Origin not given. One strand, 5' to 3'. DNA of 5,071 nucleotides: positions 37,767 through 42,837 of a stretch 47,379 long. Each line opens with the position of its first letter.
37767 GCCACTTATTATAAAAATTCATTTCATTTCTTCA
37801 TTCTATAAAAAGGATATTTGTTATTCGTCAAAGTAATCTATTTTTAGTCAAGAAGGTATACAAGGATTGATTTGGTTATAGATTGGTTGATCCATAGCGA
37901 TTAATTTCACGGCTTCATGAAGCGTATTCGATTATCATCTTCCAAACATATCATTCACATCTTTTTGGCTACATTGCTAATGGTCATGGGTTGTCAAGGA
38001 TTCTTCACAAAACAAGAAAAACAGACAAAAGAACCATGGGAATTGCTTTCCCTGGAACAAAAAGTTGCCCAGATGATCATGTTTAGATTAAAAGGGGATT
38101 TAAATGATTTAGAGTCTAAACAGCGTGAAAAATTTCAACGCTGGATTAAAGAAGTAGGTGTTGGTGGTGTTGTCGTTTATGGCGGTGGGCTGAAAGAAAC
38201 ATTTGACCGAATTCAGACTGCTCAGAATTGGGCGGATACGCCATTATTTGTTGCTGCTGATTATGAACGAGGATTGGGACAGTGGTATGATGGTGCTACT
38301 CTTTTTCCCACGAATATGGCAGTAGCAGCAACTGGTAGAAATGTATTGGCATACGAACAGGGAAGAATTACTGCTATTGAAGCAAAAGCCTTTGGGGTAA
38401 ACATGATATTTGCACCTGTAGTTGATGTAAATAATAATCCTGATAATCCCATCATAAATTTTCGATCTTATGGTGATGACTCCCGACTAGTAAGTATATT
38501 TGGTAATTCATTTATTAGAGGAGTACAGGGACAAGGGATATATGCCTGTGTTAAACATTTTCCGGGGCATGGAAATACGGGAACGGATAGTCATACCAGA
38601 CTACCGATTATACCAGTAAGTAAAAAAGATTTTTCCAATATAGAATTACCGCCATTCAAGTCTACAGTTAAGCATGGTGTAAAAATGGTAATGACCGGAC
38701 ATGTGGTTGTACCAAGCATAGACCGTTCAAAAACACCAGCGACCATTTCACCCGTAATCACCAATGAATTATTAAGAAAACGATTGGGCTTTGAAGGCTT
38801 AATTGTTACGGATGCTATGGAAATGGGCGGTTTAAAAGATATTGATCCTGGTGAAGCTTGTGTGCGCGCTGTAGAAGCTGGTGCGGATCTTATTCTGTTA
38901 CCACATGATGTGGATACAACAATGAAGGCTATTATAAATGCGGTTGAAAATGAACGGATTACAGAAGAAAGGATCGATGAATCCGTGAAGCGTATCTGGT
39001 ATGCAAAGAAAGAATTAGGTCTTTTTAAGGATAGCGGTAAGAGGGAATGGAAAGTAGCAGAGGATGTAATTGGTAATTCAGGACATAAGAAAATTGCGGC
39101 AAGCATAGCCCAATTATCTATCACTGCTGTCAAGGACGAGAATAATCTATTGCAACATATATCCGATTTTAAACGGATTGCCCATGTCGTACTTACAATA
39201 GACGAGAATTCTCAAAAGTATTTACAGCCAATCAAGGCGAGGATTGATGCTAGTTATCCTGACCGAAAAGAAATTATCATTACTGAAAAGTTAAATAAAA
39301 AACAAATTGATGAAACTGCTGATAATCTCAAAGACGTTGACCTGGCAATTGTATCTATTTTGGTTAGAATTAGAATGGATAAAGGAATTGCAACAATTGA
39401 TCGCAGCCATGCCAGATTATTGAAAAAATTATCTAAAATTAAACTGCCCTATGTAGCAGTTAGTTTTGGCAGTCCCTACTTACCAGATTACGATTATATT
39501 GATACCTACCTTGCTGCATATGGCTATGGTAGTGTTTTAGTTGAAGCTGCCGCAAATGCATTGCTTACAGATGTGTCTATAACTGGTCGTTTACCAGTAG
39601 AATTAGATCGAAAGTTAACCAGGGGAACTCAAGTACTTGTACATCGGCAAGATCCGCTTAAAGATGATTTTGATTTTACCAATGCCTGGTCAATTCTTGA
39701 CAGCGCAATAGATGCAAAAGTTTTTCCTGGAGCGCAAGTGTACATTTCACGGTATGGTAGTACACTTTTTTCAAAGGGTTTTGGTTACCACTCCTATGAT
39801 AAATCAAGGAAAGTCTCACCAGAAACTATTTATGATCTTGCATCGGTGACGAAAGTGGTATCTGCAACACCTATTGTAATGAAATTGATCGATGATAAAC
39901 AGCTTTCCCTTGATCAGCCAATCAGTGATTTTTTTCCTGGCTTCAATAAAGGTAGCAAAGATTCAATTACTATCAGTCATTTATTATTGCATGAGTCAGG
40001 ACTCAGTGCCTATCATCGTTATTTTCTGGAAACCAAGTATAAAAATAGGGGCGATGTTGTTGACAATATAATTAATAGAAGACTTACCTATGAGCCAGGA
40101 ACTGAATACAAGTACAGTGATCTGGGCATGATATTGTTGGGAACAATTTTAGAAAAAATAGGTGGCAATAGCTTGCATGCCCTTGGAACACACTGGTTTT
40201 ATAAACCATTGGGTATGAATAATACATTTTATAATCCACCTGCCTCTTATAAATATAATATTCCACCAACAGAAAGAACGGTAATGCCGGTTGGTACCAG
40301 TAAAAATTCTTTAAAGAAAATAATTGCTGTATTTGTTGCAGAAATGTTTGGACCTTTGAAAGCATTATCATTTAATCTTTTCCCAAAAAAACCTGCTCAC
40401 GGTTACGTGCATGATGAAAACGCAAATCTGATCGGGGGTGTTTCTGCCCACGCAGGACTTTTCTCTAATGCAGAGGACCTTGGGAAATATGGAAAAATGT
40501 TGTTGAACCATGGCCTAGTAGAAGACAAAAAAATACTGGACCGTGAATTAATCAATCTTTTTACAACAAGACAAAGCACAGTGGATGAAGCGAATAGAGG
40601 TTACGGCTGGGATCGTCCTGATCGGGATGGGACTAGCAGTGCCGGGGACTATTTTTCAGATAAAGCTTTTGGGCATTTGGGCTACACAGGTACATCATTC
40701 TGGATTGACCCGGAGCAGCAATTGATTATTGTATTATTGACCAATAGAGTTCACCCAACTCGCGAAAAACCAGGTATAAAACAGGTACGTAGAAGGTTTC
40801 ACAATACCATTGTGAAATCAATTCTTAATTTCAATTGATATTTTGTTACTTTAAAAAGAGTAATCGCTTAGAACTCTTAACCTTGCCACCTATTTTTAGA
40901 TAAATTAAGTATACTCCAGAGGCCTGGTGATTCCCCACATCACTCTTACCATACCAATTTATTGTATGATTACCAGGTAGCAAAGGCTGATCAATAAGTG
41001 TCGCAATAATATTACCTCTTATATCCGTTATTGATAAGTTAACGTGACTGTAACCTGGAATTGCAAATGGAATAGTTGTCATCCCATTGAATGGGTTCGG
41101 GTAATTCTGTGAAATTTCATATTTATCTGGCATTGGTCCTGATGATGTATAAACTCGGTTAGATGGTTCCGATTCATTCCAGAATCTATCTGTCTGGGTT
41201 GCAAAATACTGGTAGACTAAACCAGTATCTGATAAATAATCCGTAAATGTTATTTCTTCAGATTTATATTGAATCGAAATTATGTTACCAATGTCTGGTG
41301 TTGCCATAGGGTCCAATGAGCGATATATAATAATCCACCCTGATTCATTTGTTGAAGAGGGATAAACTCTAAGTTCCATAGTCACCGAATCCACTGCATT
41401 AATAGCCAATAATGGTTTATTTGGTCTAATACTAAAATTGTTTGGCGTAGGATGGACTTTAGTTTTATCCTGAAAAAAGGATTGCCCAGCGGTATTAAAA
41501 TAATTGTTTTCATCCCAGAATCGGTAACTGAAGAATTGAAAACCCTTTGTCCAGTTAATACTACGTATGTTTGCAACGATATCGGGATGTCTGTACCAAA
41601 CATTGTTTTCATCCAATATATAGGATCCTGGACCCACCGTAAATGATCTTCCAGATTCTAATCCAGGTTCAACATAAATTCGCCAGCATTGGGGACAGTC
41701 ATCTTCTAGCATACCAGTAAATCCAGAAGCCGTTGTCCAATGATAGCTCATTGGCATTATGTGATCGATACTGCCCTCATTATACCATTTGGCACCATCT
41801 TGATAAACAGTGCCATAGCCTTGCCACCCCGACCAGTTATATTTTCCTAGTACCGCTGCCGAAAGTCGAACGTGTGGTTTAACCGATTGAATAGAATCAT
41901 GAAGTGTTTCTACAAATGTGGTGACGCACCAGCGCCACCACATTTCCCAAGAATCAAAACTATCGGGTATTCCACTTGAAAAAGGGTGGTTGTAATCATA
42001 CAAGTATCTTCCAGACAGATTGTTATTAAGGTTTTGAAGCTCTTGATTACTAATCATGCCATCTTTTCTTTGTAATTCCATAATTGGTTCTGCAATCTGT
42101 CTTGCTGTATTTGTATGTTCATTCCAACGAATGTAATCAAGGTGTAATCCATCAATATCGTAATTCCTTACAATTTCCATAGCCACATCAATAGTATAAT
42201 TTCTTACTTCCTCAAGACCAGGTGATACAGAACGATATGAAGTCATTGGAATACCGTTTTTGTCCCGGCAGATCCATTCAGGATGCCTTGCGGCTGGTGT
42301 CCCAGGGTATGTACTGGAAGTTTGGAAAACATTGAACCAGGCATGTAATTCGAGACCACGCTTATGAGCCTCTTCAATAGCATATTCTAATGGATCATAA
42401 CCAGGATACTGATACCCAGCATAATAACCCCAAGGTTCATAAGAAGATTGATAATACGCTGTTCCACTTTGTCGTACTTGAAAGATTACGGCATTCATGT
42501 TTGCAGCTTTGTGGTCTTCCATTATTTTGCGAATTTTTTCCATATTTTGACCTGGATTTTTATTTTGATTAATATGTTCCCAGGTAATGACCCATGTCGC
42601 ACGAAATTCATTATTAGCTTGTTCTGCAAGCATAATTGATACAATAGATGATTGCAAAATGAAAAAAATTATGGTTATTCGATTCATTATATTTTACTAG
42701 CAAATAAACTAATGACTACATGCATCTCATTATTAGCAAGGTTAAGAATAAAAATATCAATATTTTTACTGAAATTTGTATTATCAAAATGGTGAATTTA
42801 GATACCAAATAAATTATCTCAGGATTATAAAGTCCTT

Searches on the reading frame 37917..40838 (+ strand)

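Call 60: search_protein_families(library=pfam, proteins=[window:37917-40838:+], max_evalue=0.00001)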
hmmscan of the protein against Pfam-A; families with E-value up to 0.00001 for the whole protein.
window:37917-40838:+ (973 aa): 3 families
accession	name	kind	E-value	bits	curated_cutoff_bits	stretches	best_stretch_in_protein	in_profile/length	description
PF00933.27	Glyco_hydro_3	-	2.2e-86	290.6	27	1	46-360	2-313/316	Glycosyl hydrolase family 3 N terminal domain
PF00144.29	Beta-lactamase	-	9.1e-62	209.6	27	1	598-952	5-318/329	Beta-lactamase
PF01915.27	Glyco_hydro_3_C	-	1.6e-06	28.7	31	1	434-570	47-176/200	Glycosyl hydrolase family 3 C-terminal domain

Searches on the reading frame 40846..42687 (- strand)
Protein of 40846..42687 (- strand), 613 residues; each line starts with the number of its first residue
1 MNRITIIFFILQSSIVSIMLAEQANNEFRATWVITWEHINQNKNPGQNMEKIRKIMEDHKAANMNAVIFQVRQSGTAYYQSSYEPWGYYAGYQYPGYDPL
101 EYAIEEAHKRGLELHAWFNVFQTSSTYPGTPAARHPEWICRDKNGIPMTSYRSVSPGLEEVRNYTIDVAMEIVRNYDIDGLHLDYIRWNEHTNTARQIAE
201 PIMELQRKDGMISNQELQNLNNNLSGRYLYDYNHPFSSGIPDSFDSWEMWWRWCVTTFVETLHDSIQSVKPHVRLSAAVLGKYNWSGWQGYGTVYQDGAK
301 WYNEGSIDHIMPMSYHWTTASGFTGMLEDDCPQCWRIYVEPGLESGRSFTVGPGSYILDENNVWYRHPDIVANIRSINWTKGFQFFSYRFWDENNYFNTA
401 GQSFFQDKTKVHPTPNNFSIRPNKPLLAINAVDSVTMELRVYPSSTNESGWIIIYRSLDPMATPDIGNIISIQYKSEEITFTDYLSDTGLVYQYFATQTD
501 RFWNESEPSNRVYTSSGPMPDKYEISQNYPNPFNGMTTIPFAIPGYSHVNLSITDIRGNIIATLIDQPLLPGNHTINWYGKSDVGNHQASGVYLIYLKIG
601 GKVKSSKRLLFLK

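Call 60: search_protein_families(library=pfam, proteins=[window:40846-42687:-], max_evalue=0.00001)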
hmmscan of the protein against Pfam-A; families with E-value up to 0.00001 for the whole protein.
window:40846-42687:- (613 aa): 3 families
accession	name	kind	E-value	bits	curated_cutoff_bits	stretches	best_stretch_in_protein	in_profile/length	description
PF02638.21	GHL10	-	1.5e-38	133.2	27.9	1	27-327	1-272/311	Glycosyl hydrolase-like 10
PF13200.12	DUF4015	-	3.5e-10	39.9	27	1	48-318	11-231/313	Putative glycosyl hydrolase domain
PF14871.12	GHL6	-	2.8e-08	34.5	35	1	53-184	3-131/132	Hypothetical glycosyl hydrolase 6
